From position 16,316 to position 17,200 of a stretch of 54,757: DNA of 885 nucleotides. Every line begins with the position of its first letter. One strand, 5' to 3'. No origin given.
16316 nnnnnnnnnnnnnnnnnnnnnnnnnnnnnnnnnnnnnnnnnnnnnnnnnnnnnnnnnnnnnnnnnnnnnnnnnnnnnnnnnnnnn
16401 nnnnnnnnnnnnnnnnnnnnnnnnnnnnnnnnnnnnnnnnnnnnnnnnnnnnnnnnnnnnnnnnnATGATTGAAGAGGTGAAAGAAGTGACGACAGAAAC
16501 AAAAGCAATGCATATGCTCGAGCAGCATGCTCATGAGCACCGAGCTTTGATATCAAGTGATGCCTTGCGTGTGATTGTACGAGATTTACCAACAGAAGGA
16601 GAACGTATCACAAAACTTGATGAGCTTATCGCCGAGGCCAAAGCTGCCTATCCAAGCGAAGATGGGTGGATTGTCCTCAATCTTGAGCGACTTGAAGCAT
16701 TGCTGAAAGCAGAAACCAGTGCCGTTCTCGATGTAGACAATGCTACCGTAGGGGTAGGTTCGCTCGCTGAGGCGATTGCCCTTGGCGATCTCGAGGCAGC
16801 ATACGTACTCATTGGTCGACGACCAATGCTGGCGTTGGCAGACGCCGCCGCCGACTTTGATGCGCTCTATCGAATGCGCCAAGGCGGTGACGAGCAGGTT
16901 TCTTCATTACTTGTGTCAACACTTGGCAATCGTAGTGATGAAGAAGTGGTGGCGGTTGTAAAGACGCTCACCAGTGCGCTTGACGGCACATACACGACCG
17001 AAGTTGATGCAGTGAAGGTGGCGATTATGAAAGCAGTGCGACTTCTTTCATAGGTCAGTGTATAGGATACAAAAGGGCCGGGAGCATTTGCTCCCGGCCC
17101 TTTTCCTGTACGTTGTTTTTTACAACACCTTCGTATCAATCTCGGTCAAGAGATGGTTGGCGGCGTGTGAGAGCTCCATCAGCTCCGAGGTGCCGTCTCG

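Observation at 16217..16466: A7 tract in the overlap between the surface-protein ORF and the next ORF: possible -1 frameshift, phase-variable or split-gene junction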

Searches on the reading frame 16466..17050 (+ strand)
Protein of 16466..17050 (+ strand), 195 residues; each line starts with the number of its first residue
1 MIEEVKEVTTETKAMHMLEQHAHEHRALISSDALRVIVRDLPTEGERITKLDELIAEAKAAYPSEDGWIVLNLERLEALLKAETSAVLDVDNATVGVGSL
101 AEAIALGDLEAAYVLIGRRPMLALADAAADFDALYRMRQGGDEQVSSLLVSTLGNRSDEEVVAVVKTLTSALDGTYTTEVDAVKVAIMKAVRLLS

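Call 14: find_related_loci(query=A1, collection=genome_contigs, flank=4000)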
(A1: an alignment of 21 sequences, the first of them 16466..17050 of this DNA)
Query A1 (195 aa) in genome_contigs; peptide patterns used: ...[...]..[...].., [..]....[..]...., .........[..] (x = any residue, [..] = any of these).
207 stretches matched a pattern; 83 encode a relative of the query (tblastn E <= 1e-3); the best 80 are kept; 80 distinct loci.
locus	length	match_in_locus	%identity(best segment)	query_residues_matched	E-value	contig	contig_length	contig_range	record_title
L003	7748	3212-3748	52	15-195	4e-54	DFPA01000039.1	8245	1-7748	MAG TPA_asm: Patescibacteria group bacterium UBA3527 UBA3527_contig_12397, whole genome shotgun sequence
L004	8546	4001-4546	51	18-192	6e-52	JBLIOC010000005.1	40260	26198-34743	MAG: Candidatus Paceibacteria bacterium isolate 3300053785_176 Ga0535658_0001443, whole genome shotgun sequence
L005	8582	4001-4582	51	4-195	1e-51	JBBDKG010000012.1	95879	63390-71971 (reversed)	MAG: Candidatus Paceibacterota bacterium isolate LejiaA_53_16 Lejia_A_400_length_95879_cov_9, whole genome shotgun seque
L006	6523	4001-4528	52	18-195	4e-51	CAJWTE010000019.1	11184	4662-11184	TPA_asm: uncultured bacterium isolate ERR599159_bin.42_MetaBAT_v2.12.1_MAG genome assembly, contig: NODE_2833_length_111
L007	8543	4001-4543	50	13-195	9e-51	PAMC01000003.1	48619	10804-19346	MAG: bacterium isolate SAT3048 215328, whole genome shotgun sequence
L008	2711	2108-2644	52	20-195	3e-50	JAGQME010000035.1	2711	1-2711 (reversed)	MAG: Candidatus Kaiserbacteria bacterium isolate HKST-UBA34 NODE_36_length_2711_cov_5.515566, whole genome shotgun seque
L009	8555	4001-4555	51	18-195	1e-49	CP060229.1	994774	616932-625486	MAG: Candidatus Nomurabacteria bacterium isolate HK-STAS-PATE-25 chromosome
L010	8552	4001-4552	48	18-193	3e-49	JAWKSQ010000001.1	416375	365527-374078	MAG: Candidatus Paceibacterota bacterium isolate AC1.72 AC1.72.fa-1, whole genome shotgun sequence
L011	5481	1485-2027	49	18-192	2e-48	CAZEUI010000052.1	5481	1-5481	MAG TPA_asm: uncultured Candidatus Saccharibacteria bacterium isolate binchicken_co53_23 genome assembly, contig: NODE_1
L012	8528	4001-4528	49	18-195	1e-48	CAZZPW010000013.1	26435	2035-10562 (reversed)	MAG TPA_asm: uncultured Candidatus Saccharibacteria bacterium isolate binchicken_co13_220 genome assembly, contig: NODE_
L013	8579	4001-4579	44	10-194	1e-48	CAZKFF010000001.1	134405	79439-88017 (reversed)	MAG TPA_asm: uncultured Candidatus Saccharibacteria bacterium isolate SRP263527_co2_181 genome assembly, contig: NODE_56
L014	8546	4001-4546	48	18-192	1e-48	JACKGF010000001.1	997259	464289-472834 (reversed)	MAG: Candidatus Nomurabacteria bacterium isolate HK-STAS-PATE-27 HK-STAS-PATE-27_1, whole genome shotgun sequence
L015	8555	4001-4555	46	18-195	6e-48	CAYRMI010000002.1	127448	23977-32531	MAG TPA_asm: uncultured Candidatus Saccharibacteria bacterium isolate SRP300315_co1_16 genome assembly, contig: NODE_62_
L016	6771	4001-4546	48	18-192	6e-47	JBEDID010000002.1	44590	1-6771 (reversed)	MAG: Candidatus Parcubacteria bacterium isolate NASQAN2015_010_A_bin.14 scaffold_000010, whole genome shotgun sequence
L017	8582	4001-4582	45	1-192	1e-46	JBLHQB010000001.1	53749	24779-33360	MAG: Patiriisocius sp. isolate 3300055526_18 Ga0535637_0000235, whole genome shotgun sequence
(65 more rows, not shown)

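Call 20: find_related_loci(query=A1, collection=metagenome_contigs, flank=2500)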
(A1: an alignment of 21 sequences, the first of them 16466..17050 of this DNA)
Query A1 (195 aa) in metagenome_contigs; peptide patterns used: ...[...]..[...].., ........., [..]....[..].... (x = any residue, [..] = any of these).
531 stretches matched a pattern; 154 encode a relative of the query (tblastn E <= 1e-3); the best 80 are kept; 80 distinct loci.
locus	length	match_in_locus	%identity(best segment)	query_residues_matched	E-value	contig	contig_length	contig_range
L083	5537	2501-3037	52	15-195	2e-54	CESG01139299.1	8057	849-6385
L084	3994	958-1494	53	14-194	2e-52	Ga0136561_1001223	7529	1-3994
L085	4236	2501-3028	49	18-195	7e-49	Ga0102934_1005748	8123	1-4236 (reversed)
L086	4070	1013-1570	48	4-193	9e-49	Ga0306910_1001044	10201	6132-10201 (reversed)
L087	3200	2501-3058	48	4-193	9e-49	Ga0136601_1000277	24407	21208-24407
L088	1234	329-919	46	4-195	3e-51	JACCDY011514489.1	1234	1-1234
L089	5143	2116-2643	49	18-195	7e-49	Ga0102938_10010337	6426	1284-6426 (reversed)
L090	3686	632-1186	47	18-195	5e-48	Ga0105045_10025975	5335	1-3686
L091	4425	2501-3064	47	1-193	7e-48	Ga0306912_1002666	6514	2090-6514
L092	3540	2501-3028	50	18-193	6e-48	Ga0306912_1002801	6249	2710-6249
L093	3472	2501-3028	49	18-193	1e-47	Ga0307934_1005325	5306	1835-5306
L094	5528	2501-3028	49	18-193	2e-47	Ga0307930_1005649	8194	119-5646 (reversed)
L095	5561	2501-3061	46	15-193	3e-47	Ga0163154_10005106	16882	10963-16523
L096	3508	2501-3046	48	18-192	4e-47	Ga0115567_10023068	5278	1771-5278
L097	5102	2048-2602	45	18-195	4e-47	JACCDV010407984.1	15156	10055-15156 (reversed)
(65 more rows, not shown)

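Call 33: search_solved_structures(query=A1, max_evalue=1)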
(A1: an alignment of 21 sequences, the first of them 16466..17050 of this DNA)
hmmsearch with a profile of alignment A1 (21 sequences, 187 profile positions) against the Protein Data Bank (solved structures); distinct sequences matched with E-value up to 1: 4.
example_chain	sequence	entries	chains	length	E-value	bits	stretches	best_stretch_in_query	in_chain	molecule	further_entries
6tmh_G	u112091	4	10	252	0.051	16.6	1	99-161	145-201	Oligomycin sensitivity conferring protein (OSCP)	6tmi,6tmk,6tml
8j0s_A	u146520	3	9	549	0.34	13.9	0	34-83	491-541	ATP synthase subunit alpha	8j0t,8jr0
7jg5_A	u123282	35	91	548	0.74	12.8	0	23-81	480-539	ATP synthase subunit alpha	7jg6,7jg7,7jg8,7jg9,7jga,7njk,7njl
7jg5_C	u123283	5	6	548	0.77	12.7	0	23-81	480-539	ATP synthase subunit alpha,ATP synthase subunit alpha | ATP synthase subunit alpha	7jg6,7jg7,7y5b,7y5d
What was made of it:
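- Tried and rejected: The PDB sequence search gave only OSCP at E 0.05 (call 33).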

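Call 46: predict_structure(alignment_id=A1)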
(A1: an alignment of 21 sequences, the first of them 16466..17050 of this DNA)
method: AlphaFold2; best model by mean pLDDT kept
length: 195 residues; sequences in the alignment: 21
mean_pLDDT: 88.8   pTM: 0.52
mean pLDDT of the five models: 88.8, 84.6, 84.5, 83.7, 83.7
residues with pLDDT >= 90: 150; 70-90: 24; 50-70: 8; < 50: 13
segments of 3 or more residues with pLDDT < 50: 83-95
pLDDT, mean of each block of 10 residues (from residue 1): 72 96 97 94 96 96 90 90 43 60 96 92 96 98 96 96 97 86 96 96
secondary structure, 60 per line:
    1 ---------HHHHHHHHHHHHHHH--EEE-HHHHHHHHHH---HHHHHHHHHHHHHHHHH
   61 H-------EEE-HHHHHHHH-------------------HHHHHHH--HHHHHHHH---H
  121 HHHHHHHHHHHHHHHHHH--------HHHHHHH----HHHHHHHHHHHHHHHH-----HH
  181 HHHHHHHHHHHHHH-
elements in order: H10-24 E27-29 H31-40 H44-61 E69-71 H73-80 H100-106 H109-116 H120-138 H147-153 H158-173 H179-194
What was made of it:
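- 16466..17050 (+): C-terminal all-helical domain. The ATG at 16466 with GAGGTG at 16454-16459 is a possible internal start, but it is specific to this genome. AF2 model pLDDT 88.8 (call 46).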

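Call 50: fold_search(model_id=the predicted structure, library=pdb)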
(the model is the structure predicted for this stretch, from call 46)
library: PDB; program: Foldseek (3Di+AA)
matches with E <= 10: 262; with E <= 0.001: 1
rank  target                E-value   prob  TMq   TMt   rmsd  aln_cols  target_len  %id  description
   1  8var_B                1.0e-03  1.00  0.40  0.23  17.0       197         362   16  Structure of the E. coli clamp loader bound to the beta clamp in a Closed-DNA2 conformation (released 2024-03-27)
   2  8giz_B                1.0e-03  1.00  0.39  0.22  16.9       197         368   16  E. coli clamp loader with open clamp (released 2024-03-27)
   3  8vat_B                1.3e-03  1.00  0.41  0.23  16.8       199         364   18  Structure of the E. coli clamp loader bound to the beta clamp in a Open-RNAp/t conformation (released 2024-03-27)
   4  3zh9                  1.9e-03  1.00  0.37  0.23  18.8       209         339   11  Bacillus subtilis DNA clamp loader delta protein (YqeN) (released 2013-04-03)
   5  3glg_G                2.6e-03  1.00  0.39  0.21  16.9       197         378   16  Crystal Structure of a Mutant (gammaT157A) E. coli Clamp Loader Bound to Primer-Template DNA (released 2009-05-26)
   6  3glg_B                3.6e-03  1.00  0.40  0.22  16.6       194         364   16  Crystal Structure of a Mutant (gammaT157A) E. coli Clamp Loader Bound to Primer-Template DNA (released 2009-05-26)
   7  8giy_D                4.6e-03  1.00  0.41  0.23  16.2       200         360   16  E. coli clamp loader with closed clamp (released 2024-03-27)
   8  8val_B                5.0e-03  1.00  0.39  0.22  17.1       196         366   17  Structure of the E. coli clamp loader bound to the beta clamp in a Open-DNAp/t conformation (released 2024-03-27)
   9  8giy_C                5.3e-03  1.00  0.40  0.22  17.8       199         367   16  E. coli clamp loader with closed clamp (released 2024-03-27)
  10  3glf_G                6.7e-03  1.00  0.38  0.21  16.9       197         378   16  Crystal Structure of the Ecoli Clamp Loader Bound to Primer-Template DNA (released 2009-05-26)
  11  8vam_C                7.4e-03  1.00  0.38  0.21  17.7       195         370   16  Structure of the E. coli clamp loader bound to the beta clamp in a Semi-Open conformation (released 2024-03-27)
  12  3gli_B                7.7e-03  1.00  0.39  0.22  16.8       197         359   16  Crystal Structure of the E. coli clamp loader bound to Primer-Template DNA and Psi Peptide (released 2009-05-26)
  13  8vap_D                8.1e-03  1.00  0.41  0.23  15.8       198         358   16  Structure of the E. coli clamp loader bound to the beta clamp in a Fully-Open conformation (released 2024-03-27)
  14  3glg_C                8.5e-03  1.00  0.39  0.22  17.8       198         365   17  Crystal Structure of a Mutant (gammaT157A) E. coli Clamp Loader Bound to Primer-Template DNA (released 2009-05-26)
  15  8vaq_C                9.4e-03  1.00  0.38  0.21  18.0       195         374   16  Structure of the E. coli clamp loader bound to the beta clamp in a Closed-DNA1 conformation (released 2024-03-27)
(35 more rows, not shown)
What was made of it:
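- Tried and rejected: Foldseek gave clamp-loader domains at E 1e-3 and TM 0.4 with rmsd 17 A (call 50).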

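Call 85: search_protein_representatives(alignment_id=A1)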
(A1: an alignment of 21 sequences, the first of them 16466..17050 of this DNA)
Query: 21 sequences, 187 profile positions. Proteins with E-value up to 0.001 (for the whole library): 498; up to 1e-10: 337; up to 1e-30: 154. The best 150 are listed.
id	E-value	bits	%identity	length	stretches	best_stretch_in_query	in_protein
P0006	8.7e-78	276.7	-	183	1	7-186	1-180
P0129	1.7e-77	275.8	-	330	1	5-186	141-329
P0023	1.7e-77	275.7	-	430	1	5-186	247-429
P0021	7.3e-77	273.7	-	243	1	4-186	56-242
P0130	8.6e-76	270.2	-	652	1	3-187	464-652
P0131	1.1e-75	269.9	-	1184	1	4-186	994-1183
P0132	1.1e-75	269.9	-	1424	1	6-186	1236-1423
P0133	6.9e-75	267.3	-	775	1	4-187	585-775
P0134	8.5e-75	267.0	-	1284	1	6-185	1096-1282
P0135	9.9e-75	266.7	-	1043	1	5-185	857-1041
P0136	1.4e-74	266.2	-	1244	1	3-185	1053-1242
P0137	3.1e-74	265.1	-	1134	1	5-187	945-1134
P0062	7.1e-74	264.0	-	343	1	3-187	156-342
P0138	7.7e-74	263.8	-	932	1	5-186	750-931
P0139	1.1e-73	263.3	-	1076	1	5-186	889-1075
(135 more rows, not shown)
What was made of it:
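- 16466..17050 (+): The family has 498 clusters and the domain is always C-terminal (call 85).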
